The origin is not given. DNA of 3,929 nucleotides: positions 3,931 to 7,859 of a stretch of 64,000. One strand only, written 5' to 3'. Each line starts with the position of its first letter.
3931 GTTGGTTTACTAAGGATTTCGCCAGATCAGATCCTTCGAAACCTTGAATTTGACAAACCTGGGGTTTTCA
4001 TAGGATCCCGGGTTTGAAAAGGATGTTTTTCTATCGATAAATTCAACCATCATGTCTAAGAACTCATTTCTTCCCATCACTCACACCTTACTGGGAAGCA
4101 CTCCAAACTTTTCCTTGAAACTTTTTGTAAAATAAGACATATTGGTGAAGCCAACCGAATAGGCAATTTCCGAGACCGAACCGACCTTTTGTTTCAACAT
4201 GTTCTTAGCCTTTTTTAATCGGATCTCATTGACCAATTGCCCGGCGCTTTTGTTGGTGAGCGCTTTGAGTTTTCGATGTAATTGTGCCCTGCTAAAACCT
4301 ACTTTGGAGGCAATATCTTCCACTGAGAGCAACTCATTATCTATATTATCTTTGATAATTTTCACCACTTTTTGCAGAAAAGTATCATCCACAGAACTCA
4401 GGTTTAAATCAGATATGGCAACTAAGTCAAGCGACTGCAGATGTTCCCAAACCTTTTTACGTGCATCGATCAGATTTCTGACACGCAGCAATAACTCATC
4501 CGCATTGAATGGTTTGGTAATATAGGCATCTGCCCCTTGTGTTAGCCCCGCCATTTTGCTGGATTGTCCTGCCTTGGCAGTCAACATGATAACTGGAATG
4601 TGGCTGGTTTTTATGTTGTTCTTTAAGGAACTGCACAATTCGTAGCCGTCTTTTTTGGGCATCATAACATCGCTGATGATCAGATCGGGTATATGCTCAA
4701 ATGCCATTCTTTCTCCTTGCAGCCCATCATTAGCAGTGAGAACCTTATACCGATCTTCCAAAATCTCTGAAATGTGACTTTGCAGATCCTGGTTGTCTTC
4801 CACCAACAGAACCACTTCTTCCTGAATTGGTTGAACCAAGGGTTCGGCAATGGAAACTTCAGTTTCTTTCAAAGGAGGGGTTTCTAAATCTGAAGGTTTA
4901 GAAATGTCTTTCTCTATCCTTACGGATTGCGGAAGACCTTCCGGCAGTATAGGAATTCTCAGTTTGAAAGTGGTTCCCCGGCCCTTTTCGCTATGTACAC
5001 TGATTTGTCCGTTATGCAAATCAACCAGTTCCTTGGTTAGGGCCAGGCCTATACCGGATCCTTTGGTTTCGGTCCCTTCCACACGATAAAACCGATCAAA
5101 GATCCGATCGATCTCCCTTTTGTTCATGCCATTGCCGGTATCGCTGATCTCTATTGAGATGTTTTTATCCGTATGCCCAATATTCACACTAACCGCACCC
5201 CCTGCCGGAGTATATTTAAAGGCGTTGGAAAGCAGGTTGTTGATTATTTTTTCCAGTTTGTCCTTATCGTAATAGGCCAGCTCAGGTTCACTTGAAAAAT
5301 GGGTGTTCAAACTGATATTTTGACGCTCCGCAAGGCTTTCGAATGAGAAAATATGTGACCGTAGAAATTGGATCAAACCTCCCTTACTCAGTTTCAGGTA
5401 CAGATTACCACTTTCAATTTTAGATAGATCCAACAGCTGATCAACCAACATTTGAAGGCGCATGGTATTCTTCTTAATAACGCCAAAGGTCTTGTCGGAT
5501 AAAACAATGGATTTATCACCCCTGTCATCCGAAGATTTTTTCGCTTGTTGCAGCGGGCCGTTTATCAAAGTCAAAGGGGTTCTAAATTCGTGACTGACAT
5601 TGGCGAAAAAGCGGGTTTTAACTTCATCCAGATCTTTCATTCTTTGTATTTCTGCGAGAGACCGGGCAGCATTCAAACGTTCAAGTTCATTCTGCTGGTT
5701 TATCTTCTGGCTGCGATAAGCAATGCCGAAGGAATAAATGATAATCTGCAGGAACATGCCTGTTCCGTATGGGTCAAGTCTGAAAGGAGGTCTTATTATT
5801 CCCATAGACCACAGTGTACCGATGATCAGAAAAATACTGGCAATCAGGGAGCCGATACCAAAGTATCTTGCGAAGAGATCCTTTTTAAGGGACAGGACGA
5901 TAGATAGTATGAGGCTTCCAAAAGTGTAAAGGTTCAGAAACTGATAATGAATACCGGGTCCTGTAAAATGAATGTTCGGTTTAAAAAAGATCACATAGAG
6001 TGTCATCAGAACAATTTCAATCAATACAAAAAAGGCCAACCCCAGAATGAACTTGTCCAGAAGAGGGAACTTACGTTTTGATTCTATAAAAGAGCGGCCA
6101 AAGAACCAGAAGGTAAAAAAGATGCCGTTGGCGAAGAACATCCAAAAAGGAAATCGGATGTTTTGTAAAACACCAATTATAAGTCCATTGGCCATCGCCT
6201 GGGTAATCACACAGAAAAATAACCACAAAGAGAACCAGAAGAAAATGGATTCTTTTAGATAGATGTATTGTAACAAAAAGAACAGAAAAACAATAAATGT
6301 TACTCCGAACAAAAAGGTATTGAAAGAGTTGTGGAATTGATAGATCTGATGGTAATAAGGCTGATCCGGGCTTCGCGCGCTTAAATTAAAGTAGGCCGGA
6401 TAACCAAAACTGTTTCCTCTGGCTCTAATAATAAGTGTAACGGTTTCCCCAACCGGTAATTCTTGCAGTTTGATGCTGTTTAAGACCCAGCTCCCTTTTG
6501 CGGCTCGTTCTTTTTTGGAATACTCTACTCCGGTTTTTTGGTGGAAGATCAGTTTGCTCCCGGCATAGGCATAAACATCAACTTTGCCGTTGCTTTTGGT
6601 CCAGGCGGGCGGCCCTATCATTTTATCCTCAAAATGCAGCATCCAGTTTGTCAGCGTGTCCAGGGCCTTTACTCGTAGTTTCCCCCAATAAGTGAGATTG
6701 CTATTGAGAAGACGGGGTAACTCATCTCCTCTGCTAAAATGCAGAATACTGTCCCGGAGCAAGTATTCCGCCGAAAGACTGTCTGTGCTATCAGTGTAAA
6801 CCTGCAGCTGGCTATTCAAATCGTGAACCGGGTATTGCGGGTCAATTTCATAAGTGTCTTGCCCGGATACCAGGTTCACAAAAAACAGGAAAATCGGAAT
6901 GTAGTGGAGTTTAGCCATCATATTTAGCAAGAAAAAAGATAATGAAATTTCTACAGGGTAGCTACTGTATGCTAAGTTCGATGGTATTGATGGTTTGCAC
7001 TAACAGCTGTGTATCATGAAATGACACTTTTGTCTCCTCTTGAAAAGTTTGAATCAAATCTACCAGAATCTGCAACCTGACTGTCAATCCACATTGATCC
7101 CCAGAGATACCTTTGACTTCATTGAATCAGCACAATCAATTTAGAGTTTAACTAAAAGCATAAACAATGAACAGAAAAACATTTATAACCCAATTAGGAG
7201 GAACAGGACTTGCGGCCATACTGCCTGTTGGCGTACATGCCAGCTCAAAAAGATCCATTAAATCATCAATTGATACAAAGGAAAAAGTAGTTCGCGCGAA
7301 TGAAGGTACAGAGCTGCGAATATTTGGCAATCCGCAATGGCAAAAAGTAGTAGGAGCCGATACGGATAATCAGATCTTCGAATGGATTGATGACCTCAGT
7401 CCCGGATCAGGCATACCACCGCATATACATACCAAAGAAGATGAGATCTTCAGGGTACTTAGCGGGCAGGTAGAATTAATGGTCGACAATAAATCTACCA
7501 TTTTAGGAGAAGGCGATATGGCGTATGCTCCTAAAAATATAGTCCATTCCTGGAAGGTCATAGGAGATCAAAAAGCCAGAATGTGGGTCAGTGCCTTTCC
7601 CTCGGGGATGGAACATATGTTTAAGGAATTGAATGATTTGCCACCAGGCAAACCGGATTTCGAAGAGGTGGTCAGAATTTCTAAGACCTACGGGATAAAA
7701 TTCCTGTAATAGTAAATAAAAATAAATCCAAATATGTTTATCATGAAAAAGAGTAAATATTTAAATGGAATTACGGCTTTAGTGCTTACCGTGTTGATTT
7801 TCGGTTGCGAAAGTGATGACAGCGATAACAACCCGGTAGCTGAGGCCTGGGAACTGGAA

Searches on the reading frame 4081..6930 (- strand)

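Call 46: search_protein_families(library=pfam, proteins=[window:4081-6930:-])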
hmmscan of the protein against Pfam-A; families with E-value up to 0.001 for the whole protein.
window:4081-6930:- (949 aa): 7 families
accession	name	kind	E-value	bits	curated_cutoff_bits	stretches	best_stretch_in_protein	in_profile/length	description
PF02518.31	HATPase_c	-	2.5e-29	102.4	26.4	1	555-661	2-109/111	Histidine kinase-, DNA gyrase B-, and HSP90-like ATPase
PF00072.30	Response_reg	-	1.9e-24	86.4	30.2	1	707-817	1-110/111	Response regulator receiver domain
PF12833.13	HTH_18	-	4.2e-19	69.1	33.6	1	873-948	1-76/80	Helix-turn-helix domain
PF07695.17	7TMR-DISM_7TM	-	9e-14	52.3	29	1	202-406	3-205/205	7TM diverse intracellular signalling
PF00512.31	HisKA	-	1e-13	51.5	26.9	1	438-508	2-66/66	His Kinase A (phospho-acceptor) domain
PF00165.29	HTH_AraC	-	1.7e-12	47.5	26.6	1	859-900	1-41/42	Bacterial regulatory helix-turn-helix proteins, AraC family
PF13581.12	HATPase_c_2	-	3.9e-05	24.1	27.4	1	557-658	30-126/127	Histidine kinase-like ATPase domain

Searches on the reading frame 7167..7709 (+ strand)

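Call 46: search_protein_families(library=pfam, proteins=[window:7167-7709:+])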
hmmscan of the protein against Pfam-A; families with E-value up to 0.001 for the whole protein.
window:7167-7709:+ (180 aa): 4 families
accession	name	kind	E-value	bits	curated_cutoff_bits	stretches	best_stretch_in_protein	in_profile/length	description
PF07883.17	Cupin_2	-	1.1e-17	63.9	27.2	1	76-139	4-66/70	Cupin domain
PF00190.28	Cupin_1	-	3.6e-09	36.8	22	1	76-145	39-115/151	Cupin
PF05899.18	Cupin_3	-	1.2e-06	28.6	23.5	1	89-131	23-66/74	EutQ-like cupin domain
PF02311.25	AraC_binding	-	0.00012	22.3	21.1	1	78-163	11-96/135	AraC-like ligand binding domain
